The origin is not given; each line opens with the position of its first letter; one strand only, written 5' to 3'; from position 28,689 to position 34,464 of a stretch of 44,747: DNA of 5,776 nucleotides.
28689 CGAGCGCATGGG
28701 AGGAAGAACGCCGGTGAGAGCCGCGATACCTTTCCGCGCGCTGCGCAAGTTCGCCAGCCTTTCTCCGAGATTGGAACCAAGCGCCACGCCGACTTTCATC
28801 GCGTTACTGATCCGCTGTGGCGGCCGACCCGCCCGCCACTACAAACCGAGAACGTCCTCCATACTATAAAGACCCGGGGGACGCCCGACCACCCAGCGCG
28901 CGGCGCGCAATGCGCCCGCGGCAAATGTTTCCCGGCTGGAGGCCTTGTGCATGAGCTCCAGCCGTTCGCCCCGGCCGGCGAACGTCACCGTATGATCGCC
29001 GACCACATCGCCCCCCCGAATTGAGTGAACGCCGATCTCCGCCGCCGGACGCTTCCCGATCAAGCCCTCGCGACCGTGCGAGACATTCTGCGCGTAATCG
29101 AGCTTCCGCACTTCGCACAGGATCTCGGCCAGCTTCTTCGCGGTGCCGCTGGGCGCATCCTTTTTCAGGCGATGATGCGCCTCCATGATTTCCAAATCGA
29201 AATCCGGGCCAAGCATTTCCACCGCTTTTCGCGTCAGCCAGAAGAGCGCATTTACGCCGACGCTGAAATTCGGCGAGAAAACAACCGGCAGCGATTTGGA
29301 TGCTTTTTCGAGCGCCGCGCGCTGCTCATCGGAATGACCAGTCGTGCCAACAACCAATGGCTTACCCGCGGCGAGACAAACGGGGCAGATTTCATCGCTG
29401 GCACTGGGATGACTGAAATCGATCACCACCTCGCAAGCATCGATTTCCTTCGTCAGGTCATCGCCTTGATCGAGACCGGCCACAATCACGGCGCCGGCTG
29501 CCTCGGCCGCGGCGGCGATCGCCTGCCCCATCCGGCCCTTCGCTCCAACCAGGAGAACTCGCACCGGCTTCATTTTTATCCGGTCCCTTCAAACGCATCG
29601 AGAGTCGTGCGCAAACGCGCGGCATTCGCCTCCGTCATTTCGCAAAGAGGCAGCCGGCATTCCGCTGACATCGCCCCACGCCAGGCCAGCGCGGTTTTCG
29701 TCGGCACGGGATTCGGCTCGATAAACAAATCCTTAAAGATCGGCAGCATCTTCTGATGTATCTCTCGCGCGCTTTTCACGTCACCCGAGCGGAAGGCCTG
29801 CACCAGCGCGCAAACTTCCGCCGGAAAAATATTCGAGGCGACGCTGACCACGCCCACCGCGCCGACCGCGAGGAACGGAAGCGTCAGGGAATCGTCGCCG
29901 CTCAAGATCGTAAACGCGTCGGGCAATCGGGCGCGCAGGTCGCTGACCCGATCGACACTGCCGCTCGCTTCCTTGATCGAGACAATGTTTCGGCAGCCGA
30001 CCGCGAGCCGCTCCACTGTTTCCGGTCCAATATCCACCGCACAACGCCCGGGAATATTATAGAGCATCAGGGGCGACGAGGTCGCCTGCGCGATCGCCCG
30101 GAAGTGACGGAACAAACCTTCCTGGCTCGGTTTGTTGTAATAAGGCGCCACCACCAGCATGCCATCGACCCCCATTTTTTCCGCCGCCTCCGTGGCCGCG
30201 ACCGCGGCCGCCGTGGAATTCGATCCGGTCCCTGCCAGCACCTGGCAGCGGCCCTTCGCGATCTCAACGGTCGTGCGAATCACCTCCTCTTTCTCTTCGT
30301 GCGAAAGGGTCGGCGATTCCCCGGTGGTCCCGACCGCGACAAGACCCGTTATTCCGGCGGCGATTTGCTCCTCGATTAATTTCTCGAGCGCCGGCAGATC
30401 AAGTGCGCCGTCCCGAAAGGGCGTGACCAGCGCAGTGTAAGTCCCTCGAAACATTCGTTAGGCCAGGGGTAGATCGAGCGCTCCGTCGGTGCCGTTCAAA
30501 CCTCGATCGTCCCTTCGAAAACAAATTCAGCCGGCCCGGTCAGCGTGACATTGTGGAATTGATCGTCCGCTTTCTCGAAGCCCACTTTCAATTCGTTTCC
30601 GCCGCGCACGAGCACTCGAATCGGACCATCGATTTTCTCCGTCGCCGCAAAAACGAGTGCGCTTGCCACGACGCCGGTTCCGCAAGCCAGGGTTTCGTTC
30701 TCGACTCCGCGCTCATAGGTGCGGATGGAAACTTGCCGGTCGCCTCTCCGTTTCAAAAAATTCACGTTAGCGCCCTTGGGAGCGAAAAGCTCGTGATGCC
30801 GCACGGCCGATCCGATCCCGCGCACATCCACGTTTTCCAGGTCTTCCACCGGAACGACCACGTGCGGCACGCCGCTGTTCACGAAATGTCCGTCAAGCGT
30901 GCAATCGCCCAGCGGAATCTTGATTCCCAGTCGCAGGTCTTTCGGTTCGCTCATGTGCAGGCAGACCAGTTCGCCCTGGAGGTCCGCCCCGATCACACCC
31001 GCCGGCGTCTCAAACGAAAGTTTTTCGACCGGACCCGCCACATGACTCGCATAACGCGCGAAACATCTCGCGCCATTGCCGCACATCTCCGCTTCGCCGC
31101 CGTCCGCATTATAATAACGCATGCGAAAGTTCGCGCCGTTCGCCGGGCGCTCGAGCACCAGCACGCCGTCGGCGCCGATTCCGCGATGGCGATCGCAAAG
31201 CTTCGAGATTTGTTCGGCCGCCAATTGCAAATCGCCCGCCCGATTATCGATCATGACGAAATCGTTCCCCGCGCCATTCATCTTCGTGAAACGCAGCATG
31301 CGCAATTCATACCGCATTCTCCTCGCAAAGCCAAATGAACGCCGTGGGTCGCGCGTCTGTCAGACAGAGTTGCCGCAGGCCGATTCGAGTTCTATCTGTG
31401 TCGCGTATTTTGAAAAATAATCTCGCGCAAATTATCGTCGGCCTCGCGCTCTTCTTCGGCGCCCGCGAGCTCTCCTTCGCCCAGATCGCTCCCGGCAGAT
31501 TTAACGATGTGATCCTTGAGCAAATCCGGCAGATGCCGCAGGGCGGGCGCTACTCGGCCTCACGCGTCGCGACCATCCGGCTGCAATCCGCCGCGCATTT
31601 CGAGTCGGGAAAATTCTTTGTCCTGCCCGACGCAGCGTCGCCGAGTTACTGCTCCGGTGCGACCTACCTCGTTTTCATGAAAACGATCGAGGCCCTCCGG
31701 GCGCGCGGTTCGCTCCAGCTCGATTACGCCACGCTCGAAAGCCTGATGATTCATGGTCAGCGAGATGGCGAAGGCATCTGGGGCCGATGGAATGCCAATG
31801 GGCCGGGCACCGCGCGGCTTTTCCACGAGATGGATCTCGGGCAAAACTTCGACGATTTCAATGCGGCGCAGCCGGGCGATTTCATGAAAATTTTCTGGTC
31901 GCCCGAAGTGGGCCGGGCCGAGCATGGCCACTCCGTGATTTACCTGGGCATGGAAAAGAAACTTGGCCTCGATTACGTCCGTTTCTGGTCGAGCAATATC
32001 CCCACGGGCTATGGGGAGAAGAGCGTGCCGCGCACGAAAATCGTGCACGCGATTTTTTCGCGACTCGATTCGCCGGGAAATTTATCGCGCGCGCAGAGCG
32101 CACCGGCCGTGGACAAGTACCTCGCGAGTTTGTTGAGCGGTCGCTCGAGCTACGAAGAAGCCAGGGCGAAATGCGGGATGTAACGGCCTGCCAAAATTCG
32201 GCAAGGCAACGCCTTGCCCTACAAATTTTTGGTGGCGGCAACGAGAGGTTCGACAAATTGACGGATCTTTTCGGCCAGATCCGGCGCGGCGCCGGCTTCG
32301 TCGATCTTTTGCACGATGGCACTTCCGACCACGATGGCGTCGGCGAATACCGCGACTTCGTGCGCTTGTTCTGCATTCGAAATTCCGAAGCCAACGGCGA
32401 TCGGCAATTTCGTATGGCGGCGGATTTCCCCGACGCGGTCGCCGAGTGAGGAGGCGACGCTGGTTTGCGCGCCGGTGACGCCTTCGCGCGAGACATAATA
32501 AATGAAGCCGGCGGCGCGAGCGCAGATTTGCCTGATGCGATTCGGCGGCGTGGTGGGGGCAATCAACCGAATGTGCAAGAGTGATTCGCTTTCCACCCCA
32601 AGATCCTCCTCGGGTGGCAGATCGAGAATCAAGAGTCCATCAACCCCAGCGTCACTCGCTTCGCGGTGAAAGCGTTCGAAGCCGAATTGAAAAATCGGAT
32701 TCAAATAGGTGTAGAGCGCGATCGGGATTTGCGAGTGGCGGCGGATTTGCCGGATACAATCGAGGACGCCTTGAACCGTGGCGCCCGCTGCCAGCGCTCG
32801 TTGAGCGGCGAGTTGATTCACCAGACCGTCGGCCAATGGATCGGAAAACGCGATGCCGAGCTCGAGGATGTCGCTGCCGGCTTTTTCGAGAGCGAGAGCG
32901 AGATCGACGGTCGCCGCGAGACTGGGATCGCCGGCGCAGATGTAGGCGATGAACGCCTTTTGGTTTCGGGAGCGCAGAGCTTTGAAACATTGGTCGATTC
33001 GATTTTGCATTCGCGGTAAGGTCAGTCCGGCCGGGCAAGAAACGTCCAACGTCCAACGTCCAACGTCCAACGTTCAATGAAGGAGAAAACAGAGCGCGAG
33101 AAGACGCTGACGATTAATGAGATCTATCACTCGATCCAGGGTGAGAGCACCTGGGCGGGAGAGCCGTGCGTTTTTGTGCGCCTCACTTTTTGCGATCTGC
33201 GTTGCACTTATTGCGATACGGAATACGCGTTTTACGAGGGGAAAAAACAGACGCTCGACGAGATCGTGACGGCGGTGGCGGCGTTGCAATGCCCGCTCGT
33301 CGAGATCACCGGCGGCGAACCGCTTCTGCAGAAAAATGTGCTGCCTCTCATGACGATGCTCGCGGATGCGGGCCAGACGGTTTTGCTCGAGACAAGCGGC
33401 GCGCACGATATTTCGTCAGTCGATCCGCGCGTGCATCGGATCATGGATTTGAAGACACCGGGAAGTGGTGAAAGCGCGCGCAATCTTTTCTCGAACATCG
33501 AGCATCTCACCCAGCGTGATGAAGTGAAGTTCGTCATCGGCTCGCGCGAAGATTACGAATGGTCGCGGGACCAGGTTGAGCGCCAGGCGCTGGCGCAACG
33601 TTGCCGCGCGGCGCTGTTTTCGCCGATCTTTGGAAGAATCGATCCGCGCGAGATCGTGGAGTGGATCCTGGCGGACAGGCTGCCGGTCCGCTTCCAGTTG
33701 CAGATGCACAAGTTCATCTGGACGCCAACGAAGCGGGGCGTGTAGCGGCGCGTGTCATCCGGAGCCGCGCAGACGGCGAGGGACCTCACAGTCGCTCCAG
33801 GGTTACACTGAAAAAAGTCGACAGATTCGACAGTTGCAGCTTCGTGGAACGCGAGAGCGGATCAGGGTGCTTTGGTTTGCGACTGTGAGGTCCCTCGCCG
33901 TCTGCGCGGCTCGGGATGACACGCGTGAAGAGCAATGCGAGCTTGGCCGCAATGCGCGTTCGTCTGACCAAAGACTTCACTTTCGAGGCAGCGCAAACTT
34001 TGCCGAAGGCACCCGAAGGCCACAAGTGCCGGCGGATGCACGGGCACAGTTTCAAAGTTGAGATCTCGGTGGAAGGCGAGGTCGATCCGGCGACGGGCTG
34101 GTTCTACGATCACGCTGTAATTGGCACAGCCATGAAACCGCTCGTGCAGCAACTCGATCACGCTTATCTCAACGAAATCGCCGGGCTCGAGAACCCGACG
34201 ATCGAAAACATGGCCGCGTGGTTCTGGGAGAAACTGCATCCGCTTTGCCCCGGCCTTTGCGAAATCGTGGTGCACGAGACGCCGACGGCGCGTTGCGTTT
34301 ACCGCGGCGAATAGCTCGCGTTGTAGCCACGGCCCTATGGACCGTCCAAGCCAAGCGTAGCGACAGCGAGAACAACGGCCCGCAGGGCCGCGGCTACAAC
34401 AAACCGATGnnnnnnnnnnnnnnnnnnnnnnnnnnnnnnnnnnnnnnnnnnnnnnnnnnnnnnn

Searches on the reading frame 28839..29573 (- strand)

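Call 64: search_protein_families(library=pfam, proteins=[window:28839-29573:-], max_evalue=0.001)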
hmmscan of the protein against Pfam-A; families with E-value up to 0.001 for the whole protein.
window:28839-29573:- (244 aa): 2 families
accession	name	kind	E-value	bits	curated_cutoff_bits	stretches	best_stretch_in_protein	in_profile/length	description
PF05173.19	DapB_C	-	3.3e-44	150.3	27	1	106-242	1-121/121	Dihydrodipicolinate reductase, C-terminus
PF01113.26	DapB_N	-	4.3e-26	91.9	25.6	1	4-103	1-124/124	Dihydrodipicolinate reductase, N-terminus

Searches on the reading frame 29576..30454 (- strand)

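Call 64: search_protein_families(library=pfam, proteins=[window:29576-30454:-], max_evalue=0.001)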
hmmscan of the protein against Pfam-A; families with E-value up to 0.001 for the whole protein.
window:29576-30454:- (292 aa): 1 family
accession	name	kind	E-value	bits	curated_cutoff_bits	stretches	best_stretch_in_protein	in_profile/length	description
PF00701.28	DHDPS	-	3.5e-97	325.1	22.1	1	2-286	2-287/289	Dihydrodipicolinate synthetase family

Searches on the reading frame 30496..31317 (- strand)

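Call 64: search_protein_families(library=pfam, proteins=[window:30496-31317:-], max_evalue=0.001)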
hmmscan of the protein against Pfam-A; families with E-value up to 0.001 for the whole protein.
window:30496-31317:- (273 aa): 1 family
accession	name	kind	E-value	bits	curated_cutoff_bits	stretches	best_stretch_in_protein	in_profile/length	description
PF01678.24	DAP_epimerase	-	5.8e-49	165.6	34.7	2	10-114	1-105/121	Diaminopimelate epimerase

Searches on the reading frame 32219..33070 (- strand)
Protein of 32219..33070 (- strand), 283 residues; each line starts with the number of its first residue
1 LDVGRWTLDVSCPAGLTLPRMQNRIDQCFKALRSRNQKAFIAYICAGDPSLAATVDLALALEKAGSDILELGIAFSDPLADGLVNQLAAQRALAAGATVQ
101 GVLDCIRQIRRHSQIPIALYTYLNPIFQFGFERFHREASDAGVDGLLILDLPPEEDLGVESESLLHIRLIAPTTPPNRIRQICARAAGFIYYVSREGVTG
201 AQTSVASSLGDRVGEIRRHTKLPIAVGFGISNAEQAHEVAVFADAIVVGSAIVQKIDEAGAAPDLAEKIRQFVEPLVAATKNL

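Call 64: search_protein_families(library=pfam, proteins=[window:32219-33070:-], max_evalue=0.001)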
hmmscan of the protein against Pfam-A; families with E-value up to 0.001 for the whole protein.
window:32219-33070:- (283 aa): 3 families
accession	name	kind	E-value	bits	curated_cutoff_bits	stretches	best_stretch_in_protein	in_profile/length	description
PF00290.26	Trp_syntA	-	1.9e-81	273.3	27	1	29-263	1-240/259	Tryptophan synthase alpha chain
PF01884.23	PcrB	-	4.6e-05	23.4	23.9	1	218-258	177-217/226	PcrB family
PF00977.27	His_biosynth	-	0.00045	20.2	23.6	1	210-257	62-110/228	Histidine biosynthesis protein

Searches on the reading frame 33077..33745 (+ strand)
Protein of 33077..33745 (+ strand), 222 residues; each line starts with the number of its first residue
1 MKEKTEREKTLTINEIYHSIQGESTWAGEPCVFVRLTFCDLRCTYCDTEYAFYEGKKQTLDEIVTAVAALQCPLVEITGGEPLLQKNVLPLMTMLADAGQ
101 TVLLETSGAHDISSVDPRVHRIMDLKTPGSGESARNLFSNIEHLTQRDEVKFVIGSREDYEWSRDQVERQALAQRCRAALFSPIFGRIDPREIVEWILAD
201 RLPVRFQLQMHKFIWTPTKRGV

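Call 64: search_protein_families(library=pfam, proteins=[window:33077-33745:+], max_evalue=0.001)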
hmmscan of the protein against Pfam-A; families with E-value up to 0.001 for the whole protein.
window:33077-33745:+ (222 aa): 1 family
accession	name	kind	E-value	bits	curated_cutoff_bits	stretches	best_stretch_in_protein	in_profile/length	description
PF04055.27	Radical_SAM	-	3.1e-10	40.9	29.5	1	37-116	5-91/166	Radical SAM superfamily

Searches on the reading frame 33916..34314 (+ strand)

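Call 64: search_protein_families(library=pfam, proteins=[window:33916-34314:+], max_evalue=0.001)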
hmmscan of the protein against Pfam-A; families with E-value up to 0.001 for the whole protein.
window:33916-34314:+ (132 aa): 1 family
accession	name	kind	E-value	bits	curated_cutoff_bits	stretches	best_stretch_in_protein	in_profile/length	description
PF01242.24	PTPS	-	6.9e-34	116.9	22.4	1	17-132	2-121/121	6-pyruvoyl tetrahydropterin synthase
